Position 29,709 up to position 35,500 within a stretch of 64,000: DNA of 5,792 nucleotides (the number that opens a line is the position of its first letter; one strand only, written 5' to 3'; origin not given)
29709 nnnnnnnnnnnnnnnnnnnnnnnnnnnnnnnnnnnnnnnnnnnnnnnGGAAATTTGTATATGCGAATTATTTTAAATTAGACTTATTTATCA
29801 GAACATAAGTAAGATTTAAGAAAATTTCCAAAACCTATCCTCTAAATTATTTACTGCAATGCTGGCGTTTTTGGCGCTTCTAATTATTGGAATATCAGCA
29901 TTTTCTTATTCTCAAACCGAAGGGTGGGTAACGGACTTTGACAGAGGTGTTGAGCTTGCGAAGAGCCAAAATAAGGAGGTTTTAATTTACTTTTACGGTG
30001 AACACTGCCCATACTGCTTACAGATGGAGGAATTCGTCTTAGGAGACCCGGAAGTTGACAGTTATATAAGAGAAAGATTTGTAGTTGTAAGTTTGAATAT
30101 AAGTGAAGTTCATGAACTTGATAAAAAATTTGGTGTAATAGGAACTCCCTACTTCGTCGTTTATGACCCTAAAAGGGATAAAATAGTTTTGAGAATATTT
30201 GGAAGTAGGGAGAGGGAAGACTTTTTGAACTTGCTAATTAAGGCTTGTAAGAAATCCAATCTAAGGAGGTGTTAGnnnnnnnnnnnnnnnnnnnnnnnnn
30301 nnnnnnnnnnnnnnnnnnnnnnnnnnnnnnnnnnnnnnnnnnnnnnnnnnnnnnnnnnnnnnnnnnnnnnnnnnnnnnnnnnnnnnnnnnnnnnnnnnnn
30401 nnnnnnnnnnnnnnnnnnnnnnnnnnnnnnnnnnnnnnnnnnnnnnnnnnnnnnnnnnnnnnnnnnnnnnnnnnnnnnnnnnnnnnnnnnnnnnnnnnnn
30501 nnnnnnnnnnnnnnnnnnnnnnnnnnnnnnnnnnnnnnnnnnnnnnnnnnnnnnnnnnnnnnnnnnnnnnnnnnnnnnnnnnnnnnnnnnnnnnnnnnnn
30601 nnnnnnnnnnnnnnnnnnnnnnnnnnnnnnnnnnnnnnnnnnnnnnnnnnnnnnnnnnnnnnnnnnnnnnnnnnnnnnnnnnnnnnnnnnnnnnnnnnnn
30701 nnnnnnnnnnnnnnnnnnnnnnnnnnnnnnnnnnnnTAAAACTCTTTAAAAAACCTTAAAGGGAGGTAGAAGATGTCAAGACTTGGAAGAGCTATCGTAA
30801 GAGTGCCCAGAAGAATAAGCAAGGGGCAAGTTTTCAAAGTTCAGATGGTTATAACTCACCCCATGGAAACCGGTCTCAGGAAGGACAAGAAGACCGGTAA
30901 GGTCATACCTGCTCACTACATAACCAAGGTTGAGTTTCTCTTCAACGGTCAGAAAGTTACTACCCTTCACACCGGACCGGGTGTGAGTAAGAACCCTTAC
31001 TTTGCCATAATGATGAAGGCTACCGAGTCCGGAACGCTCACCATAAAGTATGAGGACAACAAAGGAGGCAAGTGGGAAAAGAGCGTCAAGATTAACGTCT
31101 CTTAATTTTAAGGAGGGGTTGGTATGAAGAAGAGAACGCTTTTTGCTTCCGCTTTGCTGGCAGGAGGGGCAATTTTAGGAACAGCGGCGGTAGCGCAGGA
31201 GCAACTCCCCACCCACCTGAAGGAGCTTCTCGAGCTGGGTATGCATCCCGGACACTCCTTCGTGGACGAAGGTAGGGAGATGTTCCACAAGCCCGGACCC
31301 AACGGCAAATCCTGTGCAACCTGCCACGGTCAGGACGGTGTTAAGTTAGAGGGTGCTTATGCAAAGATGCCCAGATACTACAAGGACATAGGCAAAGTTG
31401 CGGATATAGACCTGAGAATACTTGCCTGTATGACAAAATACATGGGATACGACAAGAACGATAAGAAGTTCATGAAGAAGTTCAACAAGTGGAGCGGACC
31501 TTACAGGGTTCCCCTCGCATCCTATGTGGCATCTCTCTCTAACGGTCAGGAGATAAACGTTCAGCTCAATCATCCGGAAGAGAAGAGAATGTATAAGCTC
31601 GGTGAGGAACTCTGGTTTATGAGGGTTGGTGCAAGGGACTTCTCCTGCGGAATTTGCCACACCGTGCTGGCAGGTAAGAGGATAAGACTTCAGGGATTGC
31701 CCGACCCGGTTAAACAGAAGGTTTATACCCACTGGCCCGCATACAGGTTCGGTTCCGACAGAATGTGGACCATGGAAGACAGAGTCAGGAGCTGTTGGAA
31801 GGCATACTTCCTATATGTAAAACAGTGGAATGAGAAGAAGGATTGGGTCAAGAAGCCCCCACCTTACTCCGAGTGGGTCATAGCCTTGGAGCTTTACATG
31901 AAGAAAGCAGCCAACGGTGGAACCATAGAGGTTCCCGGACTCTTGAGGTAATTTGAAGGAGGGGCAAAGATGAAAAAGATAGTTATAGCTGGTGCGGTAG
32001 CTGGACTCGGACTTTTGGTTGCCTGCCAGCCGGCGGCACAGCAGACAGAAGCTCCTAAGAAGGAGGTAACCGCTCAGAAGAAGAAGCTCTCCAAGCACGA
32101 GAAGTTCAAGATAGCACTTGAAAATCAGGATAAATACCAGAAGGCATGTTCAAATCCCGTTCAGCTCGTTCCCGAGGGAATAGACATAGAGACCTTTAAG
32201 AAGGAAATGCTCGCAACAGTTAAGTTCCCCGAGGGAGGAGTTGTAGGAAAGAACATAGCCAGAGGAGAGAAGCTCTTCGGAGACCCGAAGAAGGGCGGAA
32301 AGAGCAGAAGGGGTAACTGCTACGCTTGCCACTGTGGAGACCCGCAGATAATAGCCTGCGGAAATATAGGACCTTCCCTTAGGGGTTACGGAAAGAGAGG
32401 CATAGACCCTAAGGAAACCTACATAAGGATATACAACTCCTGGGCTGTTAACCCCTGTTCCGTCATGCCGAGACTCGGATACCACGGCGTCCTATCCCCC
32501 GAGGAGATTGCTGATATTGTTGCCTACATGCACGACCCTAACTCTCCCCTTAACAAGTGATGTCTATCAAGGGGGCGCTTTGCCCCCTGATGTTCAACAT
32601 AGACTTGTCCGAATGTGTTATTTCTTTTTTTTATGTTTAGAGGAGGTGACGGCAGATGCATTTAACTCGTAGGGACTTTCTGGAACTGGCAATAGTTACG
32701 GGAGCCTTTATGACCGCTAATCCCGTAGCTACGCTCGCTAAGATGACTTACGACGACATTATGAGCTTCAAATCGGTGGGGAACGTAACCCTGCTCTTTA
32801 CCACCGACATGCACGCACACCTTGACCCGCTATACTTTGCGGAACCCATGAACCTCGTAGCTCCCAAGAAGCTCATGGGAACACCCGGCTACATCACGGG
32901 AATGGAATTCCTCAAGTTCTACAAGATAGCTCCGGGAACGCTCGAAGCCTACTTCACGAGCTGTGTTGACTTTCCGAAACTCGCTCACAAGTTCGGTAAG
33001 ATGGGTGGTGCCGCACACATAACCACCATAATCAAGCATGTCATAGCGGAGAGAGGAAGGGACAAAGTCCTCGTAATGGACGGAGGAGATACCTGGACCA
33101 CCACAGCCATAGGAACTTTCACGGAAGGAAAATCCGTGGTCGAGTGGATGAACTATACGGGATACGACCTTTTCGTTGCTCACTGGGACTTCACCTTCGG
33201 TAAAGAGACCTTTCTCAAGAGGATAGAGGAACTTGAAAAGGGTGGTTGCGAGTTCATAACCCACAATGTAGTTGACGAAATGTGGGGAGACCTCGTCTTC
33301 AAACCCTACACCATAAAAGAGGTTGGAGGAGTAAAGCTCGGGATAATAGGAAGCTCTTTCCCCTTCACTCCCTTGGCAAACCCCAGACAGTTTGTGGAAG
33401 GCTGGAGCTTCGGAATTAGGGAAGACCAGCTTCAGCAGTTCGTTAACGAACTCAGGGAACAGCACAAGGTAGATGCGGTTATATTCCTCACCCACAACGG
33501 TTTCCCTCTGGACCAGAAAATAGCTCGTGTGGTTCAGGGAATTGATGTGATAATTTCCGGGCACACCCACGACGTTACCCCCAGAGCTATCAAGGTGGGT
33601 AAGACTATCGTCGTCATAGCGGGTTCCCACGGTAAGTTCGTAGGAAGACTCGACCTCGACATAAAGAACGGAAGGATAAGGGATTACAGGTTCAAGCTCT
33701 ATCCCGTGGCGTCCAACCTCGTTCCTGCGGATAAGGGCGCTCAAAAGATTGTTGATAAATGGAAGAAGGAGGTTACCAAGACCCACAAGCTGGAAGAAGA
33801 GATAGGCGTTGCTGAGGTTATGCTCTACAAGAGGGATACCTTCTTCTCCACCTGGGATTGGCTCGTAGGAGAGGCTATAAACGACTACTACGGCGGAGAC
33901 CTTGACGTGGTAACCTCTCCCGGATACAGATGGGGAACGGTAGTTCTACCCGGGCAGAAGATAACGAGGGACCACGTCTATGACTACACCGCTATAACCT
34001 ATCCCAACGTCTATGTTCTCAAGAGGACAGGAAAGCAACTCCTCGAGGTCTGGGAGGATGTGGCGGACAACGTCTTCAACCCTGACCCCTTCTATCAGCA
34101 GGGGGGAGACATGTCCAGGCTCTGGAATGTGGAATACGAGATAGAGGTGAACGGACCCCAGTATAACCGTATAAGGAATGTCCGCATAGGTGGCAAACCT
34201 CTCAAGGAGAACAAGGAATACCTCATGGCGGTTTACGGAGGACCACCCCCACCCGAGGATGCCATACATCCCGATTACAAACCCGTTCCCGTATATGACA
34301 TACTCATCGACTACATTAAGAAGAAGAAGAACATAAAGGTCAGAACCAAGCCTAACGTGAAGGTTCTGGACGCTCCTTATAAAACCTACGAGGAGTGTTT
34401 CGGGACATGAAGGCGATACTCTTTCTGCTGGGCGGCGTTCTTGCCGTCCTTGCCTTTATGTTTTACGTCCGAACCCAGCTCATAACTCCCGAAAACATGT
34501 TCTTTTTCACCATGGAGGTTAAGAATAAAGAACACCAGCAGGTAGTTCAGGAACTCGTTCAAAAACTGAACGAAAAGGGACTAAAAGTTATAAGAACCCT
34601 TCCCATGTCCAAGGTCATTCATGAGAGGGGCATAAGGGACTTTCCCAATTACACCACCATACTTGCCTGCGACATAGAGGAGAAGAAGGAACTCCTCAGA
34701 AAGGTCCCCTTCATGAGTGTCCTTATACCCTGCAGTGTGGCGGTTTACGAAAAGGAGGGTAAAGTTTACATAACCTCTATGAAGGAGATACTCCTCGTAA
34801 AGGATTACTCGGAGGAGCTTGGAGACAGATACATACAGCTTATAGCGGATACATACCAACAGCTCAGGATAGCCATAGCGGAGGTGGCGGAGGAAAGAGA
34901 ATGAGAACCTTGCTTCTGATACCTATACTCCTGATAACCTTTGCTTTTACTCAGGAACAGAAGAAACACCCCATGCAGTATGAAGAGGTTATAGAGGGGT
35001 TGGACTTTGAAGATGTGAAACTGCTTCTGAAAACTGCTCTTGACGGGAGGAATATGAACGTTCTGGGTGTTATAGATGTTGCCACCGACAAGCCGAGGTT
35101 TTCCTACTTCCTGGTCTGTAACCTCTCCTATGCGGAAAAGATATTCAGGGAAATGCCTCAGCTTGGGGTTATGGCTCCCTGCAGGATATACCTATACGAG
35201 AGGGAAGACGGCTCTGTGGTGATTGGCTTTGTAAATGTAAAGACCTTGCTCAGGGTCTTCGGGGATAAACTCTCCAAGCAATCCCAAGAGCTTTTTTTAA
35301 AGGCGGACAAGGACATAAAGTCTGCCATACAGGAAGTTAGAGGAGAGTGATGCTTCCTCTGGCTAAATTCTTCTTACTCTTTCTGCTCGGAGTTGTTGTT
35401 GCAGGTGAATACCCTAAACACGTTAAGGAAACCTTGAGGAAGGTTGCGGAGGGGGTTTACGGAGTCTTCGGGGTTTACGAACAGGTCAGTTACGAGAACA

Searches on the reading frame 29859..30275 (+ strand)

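Call 6: search_protein_families(library=pfam, proteins=[window:29859-30275:+])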
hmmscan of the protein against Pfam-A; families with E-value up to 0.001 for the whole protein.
window:29859-30275:+ (138 aa): 4 families
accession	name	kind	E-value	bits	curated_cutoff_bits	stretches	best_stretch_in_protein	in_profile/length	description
PF13098.12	Thioredoxin_2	-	1.5e-14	54.6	27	1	34-126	1-104/104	Thioredoxin-like domain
PF13899.12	Thioredoxin_7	-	9.1e-13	48.6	27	1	23-104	2-83/83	Thioredoxin-like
PF00085.26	Thioredoxin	-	4.8e-08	33.4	23.5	1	34-125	15-100/103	Thioredoxin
PF03190.21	Thioredox_DsbH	-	0.0002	21.8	27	1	23-91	22-90/163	Protein of unknown function, DUF255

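Call 7: search_protein_families(library=ncbifam, proteins=[window:29859-30275:+])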
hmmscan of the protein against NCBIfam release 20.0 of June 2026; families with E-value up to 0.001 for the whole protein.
window:29859-30275:+ (138 aa): 5 families
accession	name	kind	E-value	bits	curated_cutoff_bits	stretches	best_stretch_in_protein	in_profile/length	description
NF001419.0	PRK00293.1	subfamily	6.3e-08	31.6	330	1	24-127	463-570/574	protein-disulfide reductase DsbD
NF045694.1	seleno_TsoB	exception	1.1e-06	27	805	1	20-125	456-567/572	rhodanese/DsbD fusion-like selenoprotein TsoB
NF041199.1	trx7_PDZ_seleno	equivalog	8.7e-06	24.9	300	1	22-121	2-101/390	Trx7/PDZ domain-containing (seleno)protein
NF043050.1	DisulfRedDsbH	equivalog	3e-05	24.2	190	1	26-88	47-110/166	disulfide reductase DsbH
TIGR01068.1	thioredoxin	equivalog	7.8e-05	22.8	96.8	1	33-126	9-97/101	thioredoxin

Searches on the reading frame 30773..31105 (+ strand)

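Call 6: search_protein_families(library=pfam, proteins=[window:30773-31105:+])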
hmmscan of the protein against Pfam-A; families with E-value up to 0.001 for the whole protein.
window:30773-31105:+ (110 aa): 1 family
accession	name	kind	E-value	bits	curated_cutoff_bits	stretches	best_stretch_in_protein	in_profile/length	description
PF08770.17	SoxZ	-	2.2e-35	120.7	25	1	10-105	2-97/98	Sulphur oxidation protein SoxZ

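Call 7: search_protein_families(library=ncbifam, proteins=[window:30773-31105:+])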
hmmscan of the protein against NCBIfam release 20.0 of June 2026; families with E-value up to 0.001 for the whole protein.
window:30773-31105:+ (110 aa): 2 families
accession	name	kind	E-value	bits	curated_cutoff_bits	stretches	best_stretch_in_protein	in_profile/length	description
TIGR04490.1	SoxZ_true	equivalog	1.7e-36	124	76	1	14-107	4-98/98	thiosulfate oxidation carrier complex protein SoxZ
TIGR04557.1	fuse_rel_SoxYZ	equivalog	1.1e-23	83.7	140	1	2-102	127-226/226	quinoprotein dehydrogenase-associated SoxYZ-like carrier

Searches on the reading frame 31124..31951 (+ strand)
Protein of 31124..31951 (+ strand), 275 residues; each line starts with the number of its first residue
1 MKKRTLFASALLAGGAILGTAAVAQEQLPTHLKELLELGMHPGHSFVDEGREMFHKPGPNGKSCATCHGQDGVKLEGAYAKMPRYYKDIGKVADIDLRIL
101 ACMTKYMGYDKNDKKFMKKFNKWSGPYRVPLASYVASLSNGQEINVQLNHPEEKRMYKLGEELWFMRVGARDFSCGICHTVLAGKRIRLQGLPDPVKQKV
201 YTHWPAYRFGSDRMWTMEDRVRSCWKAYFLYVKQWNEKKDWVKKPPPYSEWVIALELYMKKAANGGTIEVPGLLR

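Call 7: search_protein_families(library=ncbifam, proteins=[window:31124-31951:+])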
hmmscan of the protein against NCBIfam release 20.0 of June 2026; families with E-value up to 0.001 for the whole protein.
window:31124-31951:+ (275 aa): 2 families
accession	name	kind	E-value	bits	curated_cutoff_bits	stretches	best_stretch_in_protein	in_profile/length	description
TIGR04484.1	thiosulf_SoxA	equivalog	1.9e-60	203.8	110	1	42-273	1-210/212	sulfur oxidation c-type cytochrome SoxA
NF050122.1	bc1_QcrC_actin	exception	0.00014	21.3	200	1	43-182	37-154/253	cytochrome bc1 complex diheme cytochrome c subunit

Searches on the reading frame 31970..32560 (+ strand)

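Call 7: search_protein_families(library=ncbifam, proteins=[window:31970-32560:+])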
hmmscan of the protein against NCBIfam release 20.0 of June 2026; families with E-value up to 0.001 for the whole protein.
window:31970-32560:+ (196 aa): 3 families
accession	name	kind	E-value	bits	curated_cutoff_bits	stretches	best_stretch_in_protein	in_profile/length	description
TIGR04485.1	thiosulf_SoxX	equivalog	1.2e-28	99.7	61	1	114-189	2-77/78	sulfur oxidation c-type cytochrome SoxX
TIGR02603.1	CxxCH_TIGR02603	domain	8.5e-05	22.6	68.15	0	157-188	102-132/134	putative heme-binding domain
NF050122.1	bc1_QcrC_actin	exception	0.00092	18.6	200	0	93-189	123-210/253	cytochrome bc1 complex diheme cytochrome c subunit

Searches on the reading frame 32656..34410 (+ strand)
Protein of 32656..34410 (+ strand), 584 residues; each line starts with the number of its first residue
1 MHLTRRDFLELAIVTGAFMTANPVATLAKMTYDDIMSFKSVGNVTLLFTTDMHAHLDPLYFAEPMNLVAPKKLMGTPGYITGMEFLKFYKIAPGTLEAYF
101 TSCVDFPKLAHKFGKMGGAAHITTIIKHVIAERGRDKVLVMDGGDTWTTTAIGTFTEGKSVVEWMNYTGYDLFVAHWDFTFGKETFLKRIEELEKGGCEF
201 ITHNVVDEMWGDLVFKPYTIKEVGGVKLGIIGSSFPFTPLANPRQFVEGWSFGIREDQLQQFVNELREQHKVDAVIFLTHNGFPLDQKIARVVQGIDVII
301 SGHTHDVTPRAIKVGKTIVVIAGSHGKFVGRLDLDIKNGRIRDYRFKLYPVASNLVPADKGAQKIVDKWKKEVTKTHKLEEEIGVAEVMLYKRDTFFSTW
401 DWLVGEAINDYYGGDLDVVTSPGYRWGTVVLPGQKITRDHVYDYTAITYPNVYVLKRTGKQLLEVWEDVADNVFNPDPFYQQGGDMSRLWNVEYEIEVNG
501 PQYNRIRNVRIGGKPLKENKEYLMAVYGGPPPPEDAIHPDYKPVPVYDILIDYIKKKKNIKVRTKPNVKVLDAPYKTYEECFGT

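Call 7: search_protein_families(library=ncbifam, proteins=[window:32656-34410:+])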
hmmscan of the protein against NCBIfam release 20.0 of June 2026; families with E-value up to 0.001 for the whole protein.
window:32656-34410:+ (584 aa): 11 families
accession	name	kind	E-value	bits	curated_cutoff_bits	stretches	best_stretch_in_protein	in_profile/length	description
TIGR04486.1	thiosulf_SoxB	equivalog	1.5e-227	756.3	550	1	4-572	1-555/556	thiosulfohydrolase SoxB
NF041198.1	UshA_like_PCGU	equivalog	1.4e-23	83.3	275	1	115-339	45-270/519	UshA-like (seleno)protein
NF006934.0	PRK09419.1-1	subfamily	1.1e-22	79.6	1646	1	111-525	644-1052/1174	multifunctional 2',3'-cyclic-nucleotide 2'-phosphodiesterase/3'-nucleotidase/5'-nucleotidase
NF007109.1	PRK09558.1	equivalog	1.5e-20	73.5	600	1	113-562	53-543/550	bifunctional UDP-sugar hydrolase/5'-nucleotidase UshA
NF006937.0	PRK09419.1-4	equivalog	5.3e-17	60.5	2554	1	252-511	823-1083/1411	multifunctional 2',3'-cyclic-nucleotide 2'-phosphodiesterase/3'-nucleotidase/5'-nucleotidase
NF006935.0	PRK09419.1-2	equivalog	1e-15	56.5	2801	1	217-397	811-992/1445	multifunctional 2',3'-cyclic-nucleotide 2'-phosphodiesterase/3'-nucleotidase/5'-nucleotidase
TIGR01530.1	nadN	equivalog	1.2e-13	50.5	436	1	116-306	31-217/550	NAD nucleotidase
NF006936.0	PRK09419.1-3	equivalog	8.8e-08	30.2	2542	1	201-341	825-972/1212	multifunctional 2',3'-cyclic-nucleotide 2'-phosphodiesterase/3'-nucleotidase/5'-nucleotidase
NF006938.0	PRK09420.1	equivalog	1.5e-06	26.9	486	1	118-310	52-265/648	bifunctional 2',3'-cyclic-nucleotide 2'-phosphodiesterase/3'-nucleotidase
TIGR01390.1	CycNucDiestase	equivalog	2.9e-06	26.1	883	1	120-310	32-243/626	2',3'-cyclic-nucleotide 2'-phosphodiesterase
NF040549.1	Nt5e_LPXTG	exception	5.2e-05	21.7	1050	1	118-193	119-192/731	cell surface ecto-5'-nucleotidase Nt5e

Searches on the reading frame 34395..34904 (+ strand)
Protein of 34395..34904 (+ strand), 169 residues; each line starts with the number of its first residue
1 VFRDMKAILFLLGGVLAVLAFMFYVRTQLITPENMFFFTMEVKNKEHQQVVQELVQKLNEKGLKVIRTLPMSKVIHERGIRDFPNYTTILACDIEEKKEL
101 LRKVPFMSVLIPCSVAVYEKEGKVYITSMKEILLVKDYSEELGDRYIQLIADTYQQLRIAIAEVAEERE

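Call 7: search_protein_families(library=ncbifam, proteins=[window:34395-34904:+])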
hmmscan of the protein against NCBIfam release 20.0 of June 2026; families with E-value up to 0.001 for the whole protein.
window:34395-34904:+ (169 aa): 0 families

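Call 60: search_protein_families(library=pfam, proteins=[window:34395-34904:+], max_evalue=0.01)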
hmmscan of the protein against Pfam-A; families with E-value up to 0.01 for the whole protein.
window:34395-34904:+ (169 aa): 1 family
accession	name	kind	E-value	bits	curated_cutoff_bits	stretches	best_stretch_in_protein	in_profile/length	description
PF03625.19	DUF302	-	3.9e-12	46.3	23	1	71-129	3-61/63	Domain of unknown function DUF302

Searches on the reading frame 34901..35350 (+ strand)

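Call 7: search_protein_families(library=ncbifam, proteins=[window:34901-35350:+])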
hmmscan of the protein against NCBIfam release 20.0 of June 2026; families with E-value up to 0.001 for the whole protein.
window:34901-35350:+ (149 aa): 0 families

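Call 60: search_protein_families(library=pfam, proteins=[window:34901-35350:+], max_evalue=0.01)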
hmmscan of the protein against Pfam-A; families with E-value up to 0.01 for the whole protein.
window:34901-35350:+ (149 aa): 1 family
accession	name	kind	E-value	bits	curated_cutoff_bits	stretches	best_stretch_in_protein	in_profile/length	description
PF03625.19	DUF302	-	3.3e-11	43.3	23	1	63-112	14-62/63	Domain of unknown function DUF302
